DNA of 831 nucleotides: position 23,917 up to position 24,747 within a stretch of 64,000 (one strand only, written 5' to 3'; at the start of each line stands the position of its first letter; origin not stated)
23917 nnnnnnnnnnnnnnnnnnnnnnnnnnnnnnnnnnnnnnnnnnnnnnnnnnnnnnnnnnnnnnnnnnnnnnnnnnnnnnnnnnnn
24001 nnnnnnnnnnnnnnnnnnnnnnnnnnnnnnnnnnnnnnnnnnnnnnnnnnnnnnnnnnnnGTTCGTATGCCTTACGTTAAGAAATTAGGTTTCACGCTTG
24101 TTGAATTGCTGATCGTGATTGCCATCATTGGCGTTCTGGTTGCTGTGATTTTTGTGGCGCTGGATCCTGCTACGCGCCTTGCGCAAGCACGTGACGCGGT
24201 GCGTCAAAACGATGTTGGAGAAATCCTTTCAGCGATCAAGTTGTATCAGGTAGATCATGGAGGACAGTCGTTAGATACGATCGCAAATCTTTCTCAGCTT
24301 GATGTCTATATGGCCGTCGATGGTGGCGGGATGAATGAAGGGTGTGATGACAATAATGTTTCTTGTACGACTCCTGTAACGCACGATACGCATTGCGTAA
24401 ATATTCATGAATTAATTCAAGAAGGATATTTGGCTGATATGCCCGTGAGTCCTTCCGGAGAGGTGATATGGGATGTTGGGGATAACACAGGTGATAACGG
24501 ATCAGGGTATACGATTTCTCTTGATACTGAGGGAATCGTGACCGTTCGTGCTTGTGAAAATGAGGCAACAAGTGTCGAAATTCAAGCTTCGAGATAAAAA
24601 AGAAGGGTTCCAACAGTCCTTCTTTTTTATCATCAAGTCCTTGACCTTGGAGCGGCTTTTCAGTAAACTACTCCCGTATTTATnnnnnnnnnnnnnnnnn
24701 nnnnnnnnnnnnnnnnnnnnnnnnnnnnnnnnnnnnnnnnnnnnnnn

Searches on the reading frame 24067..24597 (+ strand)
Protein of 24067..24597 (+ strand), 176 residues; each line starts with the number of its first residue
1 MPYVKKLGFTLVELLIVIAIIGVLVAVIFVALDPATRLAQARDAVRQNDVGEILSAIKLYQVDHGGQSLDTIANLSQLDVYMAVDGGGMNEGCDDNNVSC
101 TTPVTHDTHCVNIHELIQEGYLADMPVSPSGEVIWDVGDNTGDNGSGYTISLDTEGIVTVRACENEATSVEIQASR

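Call 7: search_protein_families(library=pfam, proteins=[window:24067-24597:+], max_evalue=0.01)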
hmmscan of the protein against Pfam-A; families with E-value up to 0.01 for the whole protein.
window:24067-24597:+ (176 aa): 1 family
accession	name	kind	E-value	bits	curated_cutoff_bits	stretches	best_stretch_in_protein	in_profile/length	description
PF07963.17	N_methyl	-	8.5e-07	28.7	21.2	1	6-29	4-27/27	Prokaryotic N-terminal methylation motif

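Call 33: search_protein_families(library=ncbifam, proteins=[window:24067-24597:+], max_evalue=1)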
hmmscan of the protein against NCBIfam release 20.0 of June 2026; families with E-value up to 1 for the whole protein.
window:24067-24597:+ (176 aa): 15 families
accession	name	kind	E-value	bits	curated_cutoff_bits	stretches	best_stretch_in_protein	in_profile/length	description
TIGR01710.1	typeII_sec_gspG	equivalog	2.6e-07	30.7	88.85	1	8-65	2-57/134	type II secretion system major pseudopilin GspG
TIGR02532.1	IV_pilin_GFxxxE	domain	1.5e-06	27.8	16.3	1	7-28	2-23/24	prepilin-type N-terminal cleavage/methylation domain-containing protein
TIGR01708.2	typeII_sec_gspH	equivalog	2.2e-06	27.7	80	1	8-40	3-38/169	type II secretion system minor pseudopilin GspH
NF040999.1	pilin_ComGC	equivalog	1.3e-05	25.3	75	1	8-75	3-66/84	competence type IV pilus major pilin ComGC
TIGR02596.1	TIGR02596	subfamily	0.00016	21.8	70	1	9-31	1-23/196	Verru_Chthon cassette protein D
NF041775.1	typeIV_PilA_Myxo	equivalog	0.00019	21.4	400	1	6-28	10-32/214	type IV pilin protein PilA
NF007862.0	PRK10574.1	equivalog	0.00032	20.9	138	1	5-44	3-42/145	prepilin peptidase-dependent pilin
TIGR01711.1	gspJ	equivalog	0.014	15.2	64.85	1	8-63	2-56/192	type II secretion system minor pseudopilin GspJ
TIGR02598.1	TIGR02598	subfamily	0.025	14.8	51.4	1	8-110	1-100/151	Verru_Chthon cassette protein B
NF040982.1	ComGD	equivalog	0.03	14.7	70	1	8-31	3-26/139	competence type IV pilus minor pilin ComGD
TIGR02599.1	TIGR02599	subfamily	0.041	13.1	256.5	1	8-30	1-23/361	Verru_Chthon cassette protein C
TIGR01707.1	gspI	equivalog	0.061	13.8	44.35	1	8-32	1-25/101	type II secretion system minor pseudopilin GspI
NF007800.0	PRK10506.1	equivalog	0.062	13.1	158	1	5-26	7-28/163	prepilin peptidase-dependent protein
NF041013.1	T4P_ComGE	equivalog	0.12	12.5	49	1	7-33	4-30/83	competence type IV pilus minor pilin ComGE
NF038303.1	EPS_HpsB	equivalog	0.82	9.6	150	0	6-42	2-39/211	hormogonium polysaccharide secretion pseudopilin HpsB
